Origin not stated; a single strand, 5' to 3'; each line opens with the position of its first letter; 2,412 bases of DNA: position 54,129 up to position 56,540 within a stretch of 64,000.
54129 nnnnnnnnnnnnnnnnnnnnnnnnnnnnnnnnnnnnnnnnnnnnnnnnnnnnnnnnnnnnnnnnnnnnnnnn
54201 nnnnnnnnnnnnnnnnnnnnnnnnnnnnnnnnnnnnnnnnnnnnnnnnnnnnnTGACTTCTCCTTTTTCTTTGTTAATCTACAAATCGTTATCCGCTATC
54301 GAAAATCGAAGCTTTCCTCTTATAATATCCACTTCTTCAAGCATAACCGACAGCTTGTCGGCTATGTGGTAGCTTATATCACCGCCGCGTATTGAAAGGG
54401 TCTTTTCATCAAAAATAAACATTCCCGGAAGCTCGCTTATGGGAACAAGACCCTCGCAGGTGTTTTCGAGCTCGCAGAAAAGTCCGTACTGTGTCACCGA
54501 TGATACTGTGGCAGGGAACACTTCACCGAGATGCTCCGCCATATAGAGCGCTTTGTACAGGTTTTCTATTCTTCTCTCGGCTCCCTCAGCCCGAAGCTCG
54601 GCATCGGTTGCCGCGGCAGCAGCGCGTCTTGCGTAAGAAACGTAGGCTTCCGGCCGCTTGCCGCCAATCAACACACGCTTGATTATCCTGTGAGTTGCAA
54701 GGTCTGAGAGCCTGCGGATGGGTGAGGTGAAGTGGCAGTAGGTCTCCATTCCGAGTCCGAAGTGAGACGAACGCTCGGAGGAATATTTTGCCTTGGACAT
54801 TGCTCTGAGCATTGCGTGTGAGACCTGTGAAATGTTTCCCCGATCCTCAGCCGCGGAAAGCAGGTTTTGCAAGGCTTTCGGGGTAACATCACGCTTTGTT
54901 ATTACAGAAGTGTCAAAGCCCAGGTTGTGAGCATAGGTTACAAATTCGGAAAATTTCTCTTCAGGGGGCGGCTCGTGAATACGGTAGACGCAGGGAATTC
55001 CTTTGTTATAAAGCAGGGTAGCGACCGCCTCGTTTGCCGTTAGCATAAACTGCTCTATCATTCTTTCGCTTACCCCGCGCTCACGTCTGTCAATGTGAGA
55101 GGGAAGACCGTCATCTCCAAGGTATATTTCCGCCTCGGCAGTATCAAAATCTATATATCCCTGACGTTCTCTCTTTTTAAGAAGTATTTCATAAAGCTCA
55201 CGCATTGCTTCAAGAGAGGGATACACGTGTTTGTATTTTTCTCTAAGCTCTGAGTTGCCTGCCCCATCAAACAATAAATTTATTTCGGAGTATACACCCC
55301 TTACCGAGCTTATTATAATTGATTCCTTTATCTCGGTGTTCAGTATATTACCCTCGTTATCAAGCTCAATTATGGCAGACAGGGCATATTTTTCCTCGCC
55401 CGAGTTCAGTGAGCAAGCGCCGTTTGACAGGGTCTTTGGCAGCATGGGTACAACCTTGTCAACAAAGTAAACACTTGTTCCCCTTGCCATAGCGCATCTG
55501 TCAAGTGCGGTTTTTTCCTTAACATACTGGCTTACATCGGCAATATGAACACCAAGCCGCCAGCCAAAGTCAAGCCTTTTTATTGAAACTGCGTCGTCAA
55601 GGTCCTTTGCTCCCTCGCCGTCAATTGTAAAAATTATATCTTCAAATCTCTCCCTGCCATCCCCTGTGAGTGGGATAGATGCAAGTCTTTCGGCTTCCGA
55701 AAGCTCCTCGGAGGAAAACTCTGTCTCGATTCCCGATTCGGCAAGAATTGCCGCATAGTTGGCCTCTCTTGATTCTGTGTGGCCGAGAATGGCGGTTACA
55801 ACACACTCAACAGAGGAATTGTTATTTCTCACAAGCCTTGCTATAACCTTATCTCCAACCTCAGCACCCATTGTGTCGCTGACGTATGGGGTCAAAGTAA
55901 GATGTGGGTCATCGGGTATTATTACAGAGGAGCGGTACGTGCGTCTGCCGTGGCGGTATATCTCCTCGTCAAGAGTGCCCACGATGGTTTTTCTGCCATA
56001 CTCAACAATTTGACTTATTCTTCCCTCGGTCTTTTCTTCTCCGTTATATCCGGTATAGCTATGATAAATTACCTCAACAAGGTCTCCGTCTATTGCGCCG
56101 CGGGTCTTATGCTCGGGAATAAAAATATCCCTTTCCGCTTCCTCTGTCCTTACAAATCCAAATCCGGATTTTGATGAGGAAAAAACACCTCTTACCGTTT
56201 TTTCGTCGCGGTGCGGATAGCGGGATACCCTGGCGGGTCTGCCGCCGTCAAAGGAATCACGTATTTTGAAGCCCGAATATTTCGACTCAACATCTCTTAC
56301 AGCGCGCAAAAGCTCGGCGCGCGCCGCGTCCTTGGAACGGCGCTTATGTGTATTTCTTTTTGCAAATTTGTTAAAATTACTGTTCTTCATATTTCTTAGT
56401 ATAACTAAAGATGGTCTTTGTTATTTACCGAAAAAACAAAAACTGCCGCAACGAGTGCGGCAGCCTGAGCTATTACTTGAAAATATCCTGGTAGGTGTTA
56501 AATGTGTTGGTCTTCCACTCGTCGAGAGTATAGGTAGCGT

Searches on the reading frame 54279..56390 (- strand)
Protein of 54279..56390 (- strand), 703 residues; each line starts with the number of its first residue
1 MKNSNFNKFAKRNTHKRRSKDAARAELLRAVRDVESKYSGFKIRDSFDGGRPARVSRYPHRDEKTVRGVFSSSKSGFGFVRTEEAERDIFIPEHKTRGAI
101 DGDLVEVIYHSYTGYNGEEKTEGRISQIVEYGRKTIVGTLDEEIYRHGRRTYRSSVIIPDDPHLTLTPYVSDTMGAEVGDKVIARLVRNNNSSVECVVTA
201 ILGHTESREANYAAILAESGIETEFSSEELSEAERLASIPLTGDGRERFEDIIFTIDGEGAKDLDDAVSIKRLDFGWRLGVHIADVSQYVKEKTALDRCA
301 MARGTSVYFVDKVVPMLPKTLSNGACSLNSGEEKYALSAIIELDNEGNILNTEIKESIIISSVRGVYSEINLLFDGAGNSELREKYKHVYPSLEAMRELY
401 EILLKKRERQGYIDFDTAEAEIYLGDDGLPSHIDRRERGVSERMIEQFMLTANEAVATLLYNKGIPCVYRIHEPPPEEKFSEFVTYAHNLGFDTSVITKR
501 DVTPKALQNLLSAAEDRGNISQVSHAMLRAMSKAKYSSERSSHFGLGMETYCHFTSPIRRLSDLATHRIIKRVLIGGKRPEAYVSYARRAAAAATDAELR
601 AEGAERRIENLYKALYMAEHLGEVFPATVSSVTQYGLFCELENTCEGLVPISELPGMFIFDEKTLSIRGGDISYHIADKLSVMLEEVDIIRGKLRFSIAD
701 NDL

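Call 79: search_protein_families(library=pfam, proteins=[window:54279-56390:-], max_evalue=0.0001)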
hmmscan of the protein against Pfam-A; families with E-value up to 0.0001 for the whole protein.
window:54279-56390:- (703 aa): 4 families
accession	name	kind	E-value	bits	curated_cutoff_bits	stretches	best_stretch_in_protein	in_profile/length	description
PF00773.25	RNB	-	3.2e-100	336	29.3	1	252-574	8-324/326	RNB domain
PF17876.7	CSD2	-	4.9e-15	55.8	26.2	1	157-226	2-74/74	Cold shock domain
PF08206.17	OB_RNB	-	3.5e-14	52.7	24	1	68-125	1-58/58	Ribonuclease B OB domain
PF00575.29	S1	-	7e-08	33.2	22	1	622-698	5-73/74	S1 RNA binding domain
